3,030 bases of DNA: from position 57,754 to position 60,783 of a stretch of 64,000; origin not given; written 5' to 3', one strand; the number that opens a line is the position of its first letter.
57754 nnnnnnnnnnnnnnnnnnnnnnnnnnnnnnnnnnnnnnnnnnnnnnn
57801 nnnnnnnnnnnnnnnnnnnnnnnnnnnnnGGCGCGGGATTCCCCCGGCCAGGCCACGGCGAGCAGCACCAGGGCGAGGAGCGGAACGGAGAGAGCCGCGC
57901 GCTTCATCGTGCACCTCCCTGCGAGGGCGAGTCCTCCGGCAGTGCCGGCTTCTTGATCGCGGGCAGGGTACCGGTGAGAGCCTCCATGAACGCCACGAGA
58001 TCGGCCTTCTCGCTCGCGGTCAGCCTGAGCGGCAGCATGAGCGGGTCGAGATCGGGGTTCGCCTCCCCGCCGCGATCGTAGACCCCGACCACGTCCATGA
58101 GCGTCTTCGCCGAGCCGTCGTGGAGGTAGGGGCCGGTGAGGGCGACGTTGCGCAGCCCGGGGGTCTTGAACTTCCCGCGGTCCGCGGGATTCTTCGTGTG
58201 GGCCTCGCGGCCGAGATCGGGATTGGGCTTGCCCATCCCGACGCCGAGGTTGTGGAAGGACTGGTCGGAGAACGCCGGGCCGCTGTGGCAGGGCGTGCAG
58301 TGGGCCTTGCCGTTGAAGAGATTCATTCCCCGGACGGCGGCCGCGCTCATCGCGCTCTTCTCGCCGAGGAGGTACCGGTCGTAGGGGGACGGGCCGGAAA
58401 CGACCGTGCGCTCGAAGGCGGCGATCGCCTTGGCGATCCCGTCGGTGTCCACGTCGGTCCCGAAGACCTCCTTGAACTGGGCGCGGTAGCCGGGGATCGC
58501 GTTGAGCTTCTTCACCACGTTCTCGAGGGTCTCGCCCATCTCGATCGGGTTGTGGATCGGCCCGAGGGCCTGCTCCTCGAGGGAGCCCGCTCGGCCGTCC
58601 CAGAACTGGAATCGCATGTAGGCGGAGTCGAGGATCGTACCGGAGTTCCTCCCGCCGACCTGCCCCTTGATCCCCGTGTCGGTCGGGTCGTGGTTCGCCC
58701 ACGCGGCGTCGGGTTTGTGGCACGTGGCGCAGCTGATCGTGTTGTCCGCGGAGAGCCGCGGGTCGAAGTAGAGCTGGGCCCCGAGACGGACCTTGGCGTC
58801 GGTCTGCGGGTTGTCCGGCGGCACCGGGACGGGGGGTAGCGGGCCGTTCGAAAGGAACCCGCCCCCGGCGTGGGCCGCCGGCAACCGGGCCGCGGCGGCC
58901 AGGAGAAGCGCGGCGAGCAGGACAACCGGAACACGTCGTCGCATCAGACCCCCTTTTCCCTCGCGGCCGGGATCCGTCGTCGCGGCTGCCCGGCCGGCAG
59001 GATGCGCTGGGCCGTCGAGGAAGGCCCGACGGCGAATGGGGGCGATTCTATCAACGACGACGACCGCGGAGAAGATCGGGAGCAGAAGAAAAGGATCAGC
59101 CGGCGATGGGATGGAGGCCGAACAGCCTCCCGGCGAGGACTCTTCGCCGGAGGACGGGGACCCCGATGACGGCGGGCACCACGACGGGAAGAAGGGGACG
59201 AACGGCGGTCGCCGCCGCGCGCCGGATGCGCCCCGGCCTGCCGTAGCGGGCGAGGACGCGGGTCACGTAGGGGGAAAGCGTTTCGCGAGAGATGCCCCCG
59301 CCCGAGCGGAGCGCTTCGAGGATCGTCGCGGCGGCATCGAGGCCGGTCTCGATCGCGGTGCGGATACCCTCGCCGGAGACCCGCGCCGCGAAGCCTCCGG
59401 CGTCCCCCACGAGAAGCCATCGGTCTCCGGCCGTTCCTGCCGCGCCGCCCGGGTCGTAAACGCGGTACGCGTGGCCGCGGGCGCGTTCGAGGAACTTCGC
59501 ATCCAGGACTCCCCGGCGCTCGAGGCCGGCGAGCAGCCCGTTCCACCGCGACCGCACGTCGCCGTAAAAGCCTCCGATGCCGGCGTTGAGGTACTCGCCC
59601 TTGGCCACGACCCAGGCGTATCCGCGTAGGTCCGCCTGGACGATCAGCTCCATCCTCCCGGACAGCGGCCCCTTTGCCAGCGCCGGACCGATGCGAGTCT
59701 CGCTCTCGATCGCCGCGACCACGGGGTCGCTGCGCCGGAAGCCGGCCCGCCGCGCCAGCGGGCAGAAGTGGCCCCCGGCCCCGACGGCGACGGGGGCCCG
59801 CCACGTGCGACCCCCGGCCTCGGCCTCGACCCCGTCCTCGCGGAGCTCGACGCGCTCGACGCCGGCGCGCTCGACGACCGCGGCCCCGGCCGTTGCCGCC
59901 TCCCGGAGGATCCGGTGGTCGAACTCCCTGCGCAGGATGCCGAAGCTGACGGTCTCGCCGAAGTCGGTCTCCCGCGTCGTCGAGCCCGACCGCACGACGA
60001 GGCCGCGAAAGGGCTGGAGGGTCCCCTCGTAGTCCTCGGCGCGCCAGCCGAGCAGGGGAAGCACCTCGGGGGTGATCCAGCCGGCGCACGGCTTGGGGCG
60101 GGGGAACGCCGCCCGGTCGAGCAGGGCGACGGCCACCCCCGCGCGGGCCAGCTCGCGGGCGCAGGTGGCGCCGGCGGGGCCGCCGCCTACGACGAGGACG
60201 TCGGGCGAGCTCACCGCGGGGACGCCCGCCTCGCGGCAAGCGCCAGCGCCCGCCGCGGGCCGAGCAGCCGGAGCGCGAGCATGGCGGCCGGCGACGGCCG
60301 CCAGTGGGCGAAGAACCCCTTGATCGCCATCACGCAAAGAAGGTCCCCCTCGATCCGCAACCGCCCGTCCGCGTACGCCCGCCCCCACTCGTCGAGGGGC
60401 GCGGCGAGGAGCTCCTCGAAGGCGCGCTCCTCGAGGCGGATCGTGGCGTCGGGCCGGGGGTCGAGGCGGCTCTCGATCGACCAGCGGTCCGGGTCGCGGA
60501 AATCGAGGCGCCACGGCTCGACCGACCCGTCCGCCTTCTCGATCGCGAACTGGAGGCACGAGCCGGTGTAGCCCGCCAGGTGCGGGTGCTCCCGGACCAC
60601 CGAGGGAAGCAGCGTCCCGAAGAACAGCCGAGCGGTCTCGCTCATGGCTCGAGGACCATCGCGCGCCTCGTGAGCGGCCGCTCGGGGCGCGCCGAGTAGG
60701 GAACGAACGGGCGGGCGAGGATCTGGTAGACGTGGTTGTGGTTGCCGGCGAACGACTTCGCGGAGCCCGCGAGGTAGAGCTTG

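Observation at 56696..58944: Di-haem peroxidase translationally coupled to a Cyc2-like fused cytochrome-porin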

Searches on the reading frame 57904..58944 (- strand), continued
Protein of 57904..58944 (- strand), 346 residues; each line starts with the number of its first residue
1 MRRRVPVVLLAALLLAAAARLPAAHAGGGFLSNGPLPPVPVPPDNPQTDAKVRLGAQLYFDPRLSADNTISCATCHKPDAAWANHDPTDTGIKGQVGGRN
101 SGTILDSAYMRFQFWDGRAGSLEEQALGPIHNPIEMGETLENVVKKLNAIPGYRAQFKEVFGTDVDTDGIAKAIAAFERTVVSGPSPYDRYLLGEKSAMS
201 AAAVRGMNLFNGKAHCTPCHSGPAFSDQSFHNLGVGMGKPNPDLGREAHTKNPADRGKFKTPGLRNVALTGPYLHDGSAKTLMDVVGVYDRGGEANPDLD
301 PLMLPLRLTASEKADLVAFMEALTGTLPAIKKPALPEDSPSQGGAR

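Call 74: fold_search(model_id=the predicted structure, library=pdb)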
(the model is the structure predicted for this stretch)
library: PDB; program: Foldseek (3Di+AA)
matches with E <= 10: 71; with E <= 0.001: 62
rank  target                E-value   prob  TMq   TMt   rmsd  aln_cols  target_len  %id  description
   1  3o5c_A                5.8e-17  1.00  0.60  0.66   5.5       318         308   38  Cytochrome c Peroxidase BccP of Shewanella oneidensis (released 2011-08-03)
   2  3o5c_B                9.7e-17  1.00  0.58  0.64   6.3       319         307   39  Cytochrome c Peroxidase BccP of Shewanella oneidensis (released 2011-08-03)
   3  3o5c_C                1.6e-16  1.00  0.59  0.66   6.1       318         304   39  Cytochrome c Peroxidase BccP of Shewanella oneidensis (released 2011-08-03)
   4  4aan                  1.1e-15  1.00  0.62  0.65   5.6       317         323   38  MacA wild-type fully reduced (released 2012-10-17)
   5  1iqc_A                2.9e-15  1.00  0.59  0.65   6.3       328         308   39  Crystal structure of Di-Heme Peroxidase from Nitrosomonas europaea (released 2002-01-23)
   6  4aam                  3.7e-15  1.00  0.61  0.65   5.6       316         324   38  MacA wild-type mixed-valence (released 2012-10-17)
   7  2c1v_A                1.4e-14  1.00  0.59  0.60   6.4       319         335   36  CRYSTAL STRUCTURE OF THE DI-HAEM CYTOCHROME C PEROXIDASE FROM PARACOCCUS PANTOTROPHUS - Mixed VALENCE FORM (released 2006-01-13)
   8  9qdt                  2.4e-14  1.00  0.56  0.48   6.5       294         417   38  Cytochrome c peroxidase YhjA (released 2025-07-30)
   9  2vhd_A                3.1e-14  1.00  0.57  0.61   6.2       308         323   35  Crystal Structure Of The Di-Haem Cytochrome C Peroxidase From Pseudomonas aeruginosa - Mixed Valence Form (released 2008-02-12)
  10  7zs8_B                8.1e-14  1.00  0.59  0.63   5.8       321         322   36  Mixed-valence, active form, of cytochrome c peroxidase from obligate human pathogenic bacterium Neisseria gonorrhoeae  (released 2023-04-12)
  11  6qkn_B                1.3e-13  1.00  0.59  0.62   6.2       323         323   36  Structure of the azide-inhibited form of cytochrome c peroxidase from obligate human pathogenic bacterium Neisseria go (released 2020-02-19)
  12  6fu3_B                1.9e-13  1.00  0.60  0.63   5.9       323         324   35  Structure of the mixed-valence, active form, of cytochrome c peroxidase from obligate human pathogenic bacterium Neiss (released 2019-03-13)
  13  6fu3_A                2.7e-13  1.00  0.56  0.58   6.5       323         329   35  Structure of the mixed-valence, active form, of cytochrome c peroxidase from obligate human pathogenic bacterium Neiss (released 2019-03-13)
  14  6e1c_A                2.8e-13  1.00  0.57  0.56   6.3       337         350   33  Crystal structure of a MauG-like protein associated with microbial copper homeostasis (released 2019-07-17)
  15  4aal_B                1.0e-12  1.00  0.57  0.61   8.2       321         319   37  MacA wild-type oxidized (released 2012-10-17)
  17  3hq9_A                2.7e-12  1.00  0.54  0.59   6.9       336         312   32  CcpA from G. sulfurreducens, S134P variant (released 2009-09-22)
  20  3hq9_B                7.1e-12  1.00  0.55  0.61   6.5       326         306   33  CcpA from G. sulfurreducens, S134P variant (released 2009-09-22)
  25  6e1c_B                1.1e-11  1.00  0.54  0.57   6.7       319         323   34  Crystal structure of a MauG-like protein associated with microbial copper homeostasis (released 2019-07-17)
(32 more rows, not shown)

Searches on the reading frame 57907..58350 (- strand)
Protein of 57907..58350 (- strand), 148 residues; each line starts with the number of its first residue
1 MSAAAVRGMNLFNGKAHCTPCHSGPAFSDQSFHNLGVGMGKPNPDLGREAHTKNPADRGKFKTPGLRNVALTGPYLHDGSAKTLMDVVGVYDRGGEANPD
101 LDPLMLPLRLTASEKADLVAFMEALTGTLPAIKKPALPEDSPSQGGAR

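Call 24: search_solved_structures(query=window:57907-58350:-, max_evalue=0.001, show_alignments=5)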
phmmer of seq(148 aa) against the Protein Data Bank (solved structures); distinct sequences matched with E-value up to 0.001: 28.
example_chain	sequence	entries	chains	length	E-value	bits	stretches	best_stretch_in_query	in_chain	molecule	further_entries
1iqc_A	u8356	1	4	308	2.2e-20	76.4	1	6-140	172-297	di-heme peroxidase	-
3o5c_A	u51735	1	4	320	2e-18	70.1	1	4-140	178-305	Cytochrome c551 peroxidase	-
6e1c_A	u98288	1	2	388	1.4e-17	67.3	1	4-128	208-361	Di-heme enzyme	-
4aal_A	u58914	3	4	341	9.9e-14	54.8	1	2-142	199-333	CYTOCHROME C551 PEROXIDASE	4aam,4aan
4aao_A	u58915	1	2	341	1e-13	54.8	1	2-142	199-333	CYTOCHROME C551 PEROXIDASE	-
1nml_A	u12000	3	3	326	5.5e-13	52.4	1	7-141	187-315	di-haem cytochrome c peroxidase | Cytochrome c peroxidase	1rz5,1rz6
2c1u_A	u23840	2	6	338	1.4e-12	51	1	6-139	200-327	DI-HAEM CYTOCHROME C PEROXIDASE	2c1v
1eb7_A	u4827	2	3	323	2.3e-12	50.3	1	6-141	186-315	CYTOCHROME C551 PEROXIDASE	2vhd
3hq7_A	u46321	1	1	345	1.3e-10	44.7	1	6-141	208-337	Cytochrome c551 peroxidase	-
9qdt_A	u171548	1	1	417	1.6e-10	44.4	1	3-90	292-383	Probable cytochrome c peroxidase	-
3hq6_A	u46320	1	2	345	2.6e-10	43.7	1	6-141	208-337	Cytochrome c551 peroxidase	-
3hq8_A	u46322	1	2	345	3e-10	43.5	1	6-141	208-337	Cytochrome c551 peroxidase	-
3hq9_A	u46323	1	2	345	3.3e-10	43.4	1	6-141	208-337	Cytochrome c551 peroxidase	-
1zzh_A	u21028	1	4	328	5.6e-10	42.6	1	1-141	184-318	cytochrome c peroxidase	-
6fu3_A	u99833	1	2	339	2.4e-09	40.6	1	8-134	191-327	Protein CcpR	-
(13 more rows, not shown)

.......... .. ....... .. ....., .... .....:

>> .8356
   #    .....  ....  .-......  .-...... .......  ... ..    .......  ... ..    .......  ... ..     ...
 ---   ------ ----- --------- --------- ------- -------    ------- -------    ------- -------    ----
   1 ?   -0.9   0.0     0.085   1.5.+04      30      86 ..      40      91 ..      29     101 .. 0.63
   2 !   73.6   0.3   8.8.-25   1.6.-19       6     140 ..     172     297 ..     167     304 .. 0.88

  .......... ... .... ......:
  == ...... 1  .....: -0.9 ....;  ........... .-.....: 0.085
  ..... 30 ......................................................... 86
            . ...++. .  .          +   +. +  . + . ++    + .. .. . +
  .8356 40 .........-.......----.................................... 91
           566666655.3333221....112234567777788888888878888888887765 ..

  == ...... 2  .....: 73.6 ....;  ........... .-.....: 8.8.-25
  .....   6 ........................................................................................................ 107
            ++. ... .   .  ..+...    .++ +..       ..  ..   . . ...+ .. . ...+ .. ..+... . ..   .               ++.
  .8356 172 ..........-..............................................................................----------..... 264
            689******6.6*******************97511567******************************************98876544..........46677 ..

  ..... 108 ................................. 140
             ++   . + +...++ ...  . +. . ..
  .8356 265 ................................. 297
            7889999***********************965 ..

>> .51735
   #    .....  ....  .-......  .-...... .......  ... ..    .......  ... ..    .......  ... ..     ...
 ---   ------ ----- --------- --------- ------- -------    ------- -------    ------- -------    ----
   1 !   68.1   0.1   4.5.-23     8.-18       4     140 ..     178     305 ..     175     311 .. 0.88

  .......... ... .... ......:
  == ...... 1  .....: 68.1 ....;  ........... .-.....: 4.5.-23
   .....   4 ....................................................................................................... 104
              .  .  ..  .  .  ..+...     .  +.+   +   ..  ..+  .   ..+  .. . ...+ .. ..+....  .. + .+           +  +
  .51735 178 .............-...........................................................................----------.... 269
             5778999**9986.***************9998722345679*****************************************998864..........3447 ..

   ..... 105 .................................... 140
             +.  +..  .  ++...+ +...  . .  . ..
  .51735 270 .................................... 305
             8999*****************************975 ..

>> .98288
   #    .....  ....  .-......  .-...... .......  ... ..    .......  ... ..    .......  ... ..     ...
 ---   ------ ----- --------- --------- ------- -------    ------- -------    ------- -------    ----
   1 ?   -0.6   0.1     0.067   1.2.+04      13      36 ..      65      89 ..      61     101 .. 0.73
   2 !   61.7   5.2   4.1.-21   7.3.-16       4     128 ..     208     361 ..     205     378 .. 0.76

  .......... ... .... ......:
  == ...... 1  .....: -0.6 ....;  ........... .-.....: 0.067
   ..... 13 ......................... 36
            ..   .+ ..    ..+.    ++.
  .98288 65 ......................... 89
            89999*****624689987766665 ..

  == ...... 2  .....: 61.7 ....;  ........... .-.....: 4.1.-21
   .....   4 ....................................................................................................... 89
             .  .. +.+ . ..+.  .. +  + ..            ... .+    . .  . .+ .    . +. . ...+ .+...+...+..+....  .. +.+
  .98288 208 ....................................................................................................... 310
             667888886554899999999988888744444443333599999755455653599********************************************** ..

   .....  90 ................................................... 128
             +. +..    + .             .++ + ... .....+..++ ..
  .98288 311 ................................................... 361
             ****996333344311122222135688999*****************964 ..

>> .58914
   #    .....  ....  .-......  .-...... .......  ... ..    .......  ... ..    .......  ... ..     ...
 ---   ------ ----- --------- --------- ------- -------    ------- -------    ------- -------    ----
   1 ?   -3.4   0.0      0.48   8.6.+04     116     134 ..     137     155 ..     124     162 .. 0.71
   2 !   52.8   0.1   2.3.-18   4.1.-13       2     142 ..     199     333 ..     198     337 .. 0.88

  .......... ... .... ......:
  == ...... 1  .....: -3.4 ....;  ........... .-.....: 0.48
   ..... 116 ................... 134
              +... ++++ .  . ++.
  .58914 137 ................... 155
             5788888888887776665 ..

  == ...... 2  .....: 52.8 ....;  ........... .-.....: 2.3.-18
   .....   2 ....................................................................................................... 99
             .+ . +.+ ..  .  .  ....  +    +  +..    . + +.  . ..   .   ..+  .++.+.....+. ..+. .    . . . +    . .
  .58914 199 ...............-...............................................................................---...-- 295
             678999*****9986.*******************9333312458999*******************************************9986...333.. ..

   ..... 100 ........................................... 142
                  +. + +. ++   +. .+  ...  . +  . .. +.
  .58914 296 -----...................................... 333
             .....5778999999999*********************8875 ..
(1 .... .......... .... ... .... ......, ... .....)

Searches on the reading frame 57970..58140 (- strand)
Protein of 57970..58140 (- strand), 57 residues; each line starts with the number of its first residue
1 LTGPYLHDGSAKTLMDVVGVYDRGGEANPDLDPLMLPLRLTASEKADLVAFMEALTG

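Call 54: search_solved_structures(query=window:57970-58140:-, max_evalue=10, show_alignments=5)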
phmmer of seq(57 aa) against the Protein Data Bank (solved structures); distinct sequences matched with E-value up to 10: 3.
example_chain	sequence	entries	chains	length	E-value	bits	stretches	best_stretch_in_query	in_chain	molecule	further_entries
6e1c_A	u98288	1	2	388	3e-08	36.6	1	1-56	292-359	Di-heme enzyme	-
3o5c_A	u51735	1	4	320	0.055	17.1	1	1-57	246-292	Cytochrome c551 peroxidase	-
5c2v_C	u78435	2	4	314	0.55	14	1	2-19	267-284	HYDRAZINE SYNTHASE GAMMA SUBUNIT | Hypothetical (Di heme) protein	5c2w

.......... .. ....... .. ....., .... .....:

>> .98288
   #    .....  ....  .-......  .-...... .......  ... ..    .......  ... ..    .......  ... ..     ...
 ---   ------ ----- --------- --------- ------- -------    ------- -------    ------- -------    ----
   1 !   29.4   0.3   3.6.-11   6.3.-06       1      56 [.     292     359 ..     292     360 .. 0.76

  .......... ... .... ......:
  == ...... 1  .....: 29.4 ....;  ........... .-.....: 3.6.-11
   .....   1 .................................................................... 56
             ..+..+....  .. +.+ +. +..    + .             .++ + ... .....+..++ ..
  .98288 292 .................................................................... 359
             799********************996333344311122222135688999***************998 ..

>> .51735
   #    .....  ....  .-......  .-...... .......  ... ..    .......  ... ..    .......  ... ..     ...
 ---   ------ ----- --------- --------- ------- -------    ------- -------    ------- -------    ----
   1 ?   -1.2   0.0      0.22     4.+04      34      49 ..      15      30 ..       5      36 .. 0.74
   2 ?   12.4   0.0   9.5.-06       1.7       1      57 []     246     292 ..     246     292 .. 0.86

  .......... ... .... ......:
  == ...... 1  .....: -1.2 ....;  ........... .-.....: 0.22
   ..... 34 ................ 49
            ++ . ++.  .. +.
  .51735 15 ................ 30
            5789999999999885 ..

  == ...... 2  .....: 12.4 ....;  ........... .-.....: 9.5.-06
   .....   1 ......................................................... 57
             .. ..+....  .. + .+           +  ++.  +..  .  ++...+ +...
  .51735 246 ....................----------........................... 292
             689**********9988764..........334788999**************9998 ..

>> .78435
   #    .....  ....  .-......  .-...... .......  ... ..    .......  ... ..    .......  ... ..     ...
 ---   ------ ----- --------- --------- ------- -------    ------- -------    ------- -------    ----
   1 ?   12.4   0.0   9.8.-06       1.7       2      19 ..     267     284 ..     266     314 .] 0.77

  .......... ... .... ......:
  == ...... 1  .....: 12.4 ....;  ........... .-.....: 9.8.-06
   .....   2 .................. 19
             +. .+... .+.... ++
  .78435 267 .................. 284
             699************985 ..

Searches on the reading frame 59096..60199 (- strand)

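Call 43: search_protein_families(library=pfam, proteins=[window:59096-60199:-], max_evalue=0.001)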
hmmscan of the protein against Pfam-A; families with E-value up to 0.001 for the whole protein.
window:59096-60199:- (367 aa): 7 families
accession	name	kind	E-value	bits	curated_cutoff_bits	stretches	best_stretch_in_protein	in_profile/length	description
PF01494.25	FAD_binding_3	-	6.7e-10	39.2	22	1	1-155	4-170/349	FAD binding domain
PF01266.30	DAO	-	6.4e-09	36.2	27.9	1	1-33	2-34/353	FAD dependent oxidoreductase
PF13450.12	NAD_binding_8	-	3e-06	27.8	21.9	1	3-31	1-29/68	NAD(P)-binding Rossmann-like domain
PF07992.20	Pyr_redox_2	-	2.4e-05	24.3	26.1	1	1-32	3-35/291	Pyridine nucleotide-disulphide oxidoreductase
PF03486.20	HI0933_like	-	0.00052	20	50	0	1-30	3-32/244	HI0933-like protein Rossmann domain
PF12831.13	FAD_oxidored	-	0.00056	19.8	27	1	1-33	2-34/416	FAD dependent oxidoreductase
PF00890.30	FAD_binding_2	-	0.00058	19.6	20.4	0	1-30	2-31/414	FAD binding domain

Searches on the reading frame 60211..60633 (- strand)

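Call 43: search_protein_families(library=pfam, proteins=[window:60211-60633:-], max_evalue=0.001)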
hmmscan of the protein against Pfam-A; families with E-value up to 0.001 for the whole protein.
window:60211-60633:- (140 aa): 1 family
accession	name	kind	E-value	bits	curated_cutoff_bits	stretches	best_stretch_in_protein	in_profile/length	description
PF02036.22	SCP2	-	1.5e-10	41.7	21.3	1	16-108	13-100/101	SCP-2 sterol transfer family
